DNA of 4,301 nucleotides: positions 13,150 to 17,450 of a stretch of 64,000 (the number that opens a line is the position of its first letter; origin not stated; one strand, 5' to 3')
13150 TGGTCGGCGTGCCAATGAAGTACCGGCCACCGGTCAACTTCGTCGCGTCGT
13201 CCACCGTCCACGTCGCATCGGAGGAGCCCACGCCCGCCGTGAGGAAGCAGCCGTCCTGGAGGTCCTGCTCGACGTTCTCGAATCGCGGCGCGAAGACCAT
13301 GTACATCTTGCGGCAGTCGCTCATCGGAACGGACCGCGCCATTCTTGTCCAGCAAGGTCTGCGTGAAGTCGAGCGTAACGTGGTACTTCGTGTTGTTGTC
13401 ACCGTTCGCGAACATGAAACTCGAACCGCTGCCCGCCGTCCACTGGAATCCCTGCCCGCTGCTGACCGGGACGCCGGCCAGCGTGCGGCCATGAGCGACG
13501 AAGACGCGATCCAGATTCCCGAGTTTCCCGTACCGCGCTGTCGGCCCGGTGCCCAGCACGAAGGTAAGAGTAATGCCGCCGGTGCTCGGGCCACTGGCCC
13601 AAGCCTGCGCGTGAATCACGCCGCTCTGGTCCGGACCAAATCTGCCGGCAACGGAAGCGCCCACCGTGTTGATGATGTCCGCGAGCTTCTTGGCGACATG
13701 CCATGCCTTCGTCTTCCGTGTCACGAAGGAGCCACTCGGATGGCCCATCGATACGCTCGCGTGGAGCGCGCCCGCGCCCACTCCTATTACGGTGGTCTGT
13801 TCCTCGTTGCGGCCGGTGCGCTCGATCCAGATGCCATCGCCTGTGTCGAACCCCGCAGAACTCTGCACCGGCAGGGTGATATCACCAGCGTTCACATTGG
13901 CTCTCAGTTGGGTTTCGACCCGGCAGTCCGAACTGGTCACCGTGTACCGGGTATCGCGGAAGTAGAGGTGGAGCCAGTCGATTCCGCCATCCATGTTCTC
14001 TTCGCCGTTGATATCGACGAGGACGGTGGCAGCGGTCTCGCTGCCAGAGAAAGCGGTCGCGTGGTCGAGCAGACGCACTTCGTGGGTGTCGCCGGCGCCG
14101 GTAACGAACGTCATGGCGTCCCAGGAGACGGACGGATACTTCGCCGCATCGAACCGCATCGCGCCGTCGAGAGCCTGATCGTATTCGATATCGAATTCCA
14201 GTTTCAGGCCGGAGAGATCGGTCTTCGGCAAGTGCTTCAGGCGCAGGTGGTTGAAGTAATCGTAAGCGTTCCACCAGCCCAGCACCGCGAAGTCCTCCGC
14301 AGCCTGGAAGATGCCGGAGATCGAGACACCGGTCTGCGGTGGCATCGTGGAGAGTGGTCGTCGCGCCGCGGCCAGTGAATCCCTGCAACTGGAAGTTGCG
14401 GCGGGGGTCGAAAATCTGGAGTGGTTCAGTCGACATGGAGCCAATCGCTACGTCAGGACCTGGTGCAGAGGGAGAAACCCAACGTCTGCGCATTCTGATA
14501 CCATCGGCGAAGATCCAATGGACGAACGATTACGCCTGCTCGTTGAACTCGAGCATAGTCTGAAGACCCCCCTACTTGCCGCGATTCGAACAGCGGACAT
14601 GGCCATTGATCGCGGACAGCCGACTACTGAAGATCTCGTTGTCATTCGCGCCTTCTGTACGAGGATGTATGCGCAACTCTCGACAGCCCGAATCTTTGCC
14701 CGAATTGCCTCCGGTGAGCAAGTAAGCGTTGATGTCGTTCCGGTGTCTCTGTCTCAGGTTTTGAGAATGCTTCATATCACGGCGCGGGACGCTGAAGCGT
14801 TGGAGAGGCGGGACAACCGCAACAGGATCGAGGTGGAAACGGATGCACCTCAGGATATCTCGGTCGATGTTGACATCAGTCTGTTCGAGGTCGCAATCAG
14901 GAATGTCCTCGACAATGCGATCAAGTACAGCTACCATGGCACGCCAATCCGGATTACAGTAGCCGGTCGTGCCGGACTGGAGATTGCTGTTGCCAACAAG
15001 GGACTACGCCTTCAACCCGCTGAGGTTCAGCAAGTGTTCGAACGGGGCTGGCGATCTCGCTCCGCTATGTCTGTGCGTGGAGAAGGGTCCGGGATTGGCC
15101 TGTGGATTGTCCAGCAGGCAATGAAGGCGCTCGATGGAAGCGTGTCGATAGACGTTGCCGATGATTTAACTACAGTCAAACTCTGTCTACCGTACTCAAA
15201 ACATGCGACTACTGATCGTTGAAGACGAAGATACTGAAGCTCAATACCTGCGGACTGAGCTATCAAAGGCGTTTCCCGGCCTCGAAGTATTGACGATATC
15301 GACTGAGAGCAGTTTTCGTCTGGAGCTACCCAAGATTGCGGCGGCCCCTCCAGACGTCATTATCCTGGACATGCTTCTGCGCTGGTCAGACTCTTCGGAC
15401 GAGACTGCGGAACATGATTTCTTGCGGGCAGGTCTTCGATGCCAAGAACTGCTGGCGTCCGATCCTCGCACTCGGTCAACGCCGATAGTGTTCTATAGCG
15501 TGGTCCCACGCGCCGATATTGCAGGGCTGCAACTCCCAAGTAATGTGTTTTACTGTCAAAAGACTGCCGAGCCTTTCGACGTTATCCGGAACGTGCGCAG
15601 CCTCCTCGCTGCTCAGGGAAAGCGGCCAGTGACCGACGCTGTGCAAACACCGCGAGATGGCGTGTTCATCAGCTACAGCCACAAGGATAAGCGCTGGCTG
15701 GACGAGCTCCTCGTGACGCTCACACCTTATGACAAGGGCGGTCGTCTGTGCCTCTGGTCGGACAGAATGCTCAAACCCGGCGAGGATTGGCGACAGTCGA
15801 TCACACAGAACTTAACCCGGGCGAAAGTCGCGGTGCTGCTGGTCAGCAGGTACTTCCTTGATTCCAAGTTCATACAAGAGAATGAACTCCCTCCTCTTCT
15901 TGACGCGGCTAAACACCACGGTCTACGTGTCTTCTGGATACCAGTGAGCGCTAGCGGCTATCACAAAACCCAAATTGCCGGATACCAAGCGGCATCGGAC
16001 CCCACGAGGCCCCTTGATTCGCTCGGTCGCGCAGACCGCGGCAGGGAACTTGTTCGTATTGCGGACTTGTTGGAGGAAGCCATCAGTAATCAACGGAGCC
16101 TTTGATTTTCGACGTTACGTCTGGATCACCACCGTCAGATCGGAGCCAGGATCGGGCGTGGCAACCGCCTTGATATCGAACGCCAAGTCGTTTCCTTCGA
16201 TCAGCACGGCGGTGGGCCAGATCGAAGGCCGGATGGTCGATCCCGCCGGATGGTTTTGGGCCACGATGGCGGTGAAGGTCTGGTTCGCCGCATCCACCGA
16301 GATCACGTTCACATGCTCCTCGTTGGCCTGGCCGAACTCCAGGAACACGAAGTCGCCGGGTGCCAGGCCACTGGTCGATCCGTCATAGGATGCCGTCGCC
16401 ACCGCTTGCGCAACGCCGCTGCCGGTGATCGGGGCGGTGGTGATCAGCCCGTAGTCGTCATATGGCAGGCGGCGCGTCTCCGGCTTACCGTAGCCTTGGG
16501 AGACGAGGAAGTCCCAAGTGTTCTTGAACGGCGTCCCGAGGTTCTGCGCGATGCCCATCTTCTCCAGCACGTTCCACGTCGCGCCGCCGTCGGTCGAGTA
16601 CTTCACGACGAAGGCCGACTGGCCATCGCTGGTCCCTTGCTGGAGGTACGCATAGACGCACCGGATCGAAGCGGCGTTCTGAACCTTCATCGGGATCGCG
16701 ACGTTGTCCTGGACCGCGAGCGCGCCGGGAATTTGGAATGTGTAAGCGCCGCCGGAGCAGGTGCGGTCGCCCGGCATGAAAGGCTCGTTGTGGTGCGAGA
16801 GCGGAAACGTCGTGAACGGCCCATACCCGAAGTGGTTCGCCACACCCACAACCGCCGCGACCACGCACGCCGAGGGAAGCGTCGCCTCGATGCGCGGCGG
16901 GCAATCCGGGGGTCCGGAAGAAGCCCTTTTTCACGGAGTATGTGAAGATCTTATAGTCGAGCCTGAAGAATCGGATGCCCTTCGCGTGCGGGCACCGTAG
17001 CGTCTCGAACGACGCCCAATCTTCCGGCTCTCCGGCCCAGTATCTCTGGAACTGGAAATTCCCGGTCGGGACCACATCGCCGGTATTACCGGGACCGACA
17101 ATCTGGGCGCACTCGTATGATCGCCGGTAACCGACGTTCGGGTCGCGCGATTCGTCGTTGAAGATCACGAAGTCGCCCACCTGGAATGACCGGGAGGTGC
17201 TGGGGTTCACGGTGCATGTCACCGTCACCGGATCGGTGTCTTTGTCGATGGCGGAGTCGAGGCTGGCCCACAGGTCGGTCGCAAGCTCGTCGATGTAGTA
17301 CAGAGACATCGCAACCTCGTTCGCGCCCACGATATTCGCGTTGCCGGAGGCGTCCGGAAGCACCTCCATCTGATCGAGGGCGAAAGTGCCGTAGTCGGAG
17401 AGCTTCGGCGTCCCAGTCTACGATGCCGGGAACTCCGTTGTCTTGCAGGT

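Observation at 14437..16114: Sensor-less histidine kinase plus receiver-TIR fusion: a two-gene phosphorelay-gated TIR module sitting antisense inside the prophage tail region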

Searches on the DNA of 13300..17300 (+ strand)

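Call 47: search_dna_similar(query=window:13300-17300:+, collection=phages, mode=distant, max_rows=10)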
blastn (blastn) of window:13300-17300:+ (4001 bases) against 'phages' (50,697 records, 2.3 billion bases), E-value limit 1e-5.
No match.

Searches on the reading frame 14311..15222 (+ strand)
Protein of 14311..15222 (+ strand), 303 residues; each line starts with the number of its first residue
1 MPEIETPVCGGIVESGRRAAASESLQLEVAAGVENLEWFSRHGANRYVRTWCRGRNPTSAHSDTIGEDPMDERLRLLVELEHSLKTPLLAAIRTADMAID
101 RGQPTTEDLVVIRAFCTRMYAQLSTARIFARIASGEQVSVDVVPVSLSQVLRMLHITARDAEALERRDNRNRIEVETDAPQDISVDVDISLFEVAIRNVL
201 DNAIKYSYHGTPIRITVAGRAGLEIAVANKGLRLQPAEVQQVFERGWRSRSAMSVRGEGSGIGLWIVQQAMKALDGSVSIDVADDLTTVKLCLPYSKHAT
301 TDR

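Call 3: search_protein_families(library=pfam, proteins=[window:14311-15222:+], max_evalue=0.1)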
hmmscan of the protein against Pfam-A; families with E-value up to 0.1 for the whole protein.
window:14311-15222:+ (303 aa): 2 families
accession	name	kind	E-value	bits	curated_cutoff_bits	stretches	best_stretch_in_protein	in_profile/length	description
PF02518.31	HATPase_c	-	5.3e-16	59.5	26.4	1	191-295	5-109/111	Histidine kinase-, DNA gyrase B-, and HSP90-like ATPase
PF14501.12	HATPase_c_5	-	0.0024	18.2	22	1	194-294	8-102/102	GHKL domain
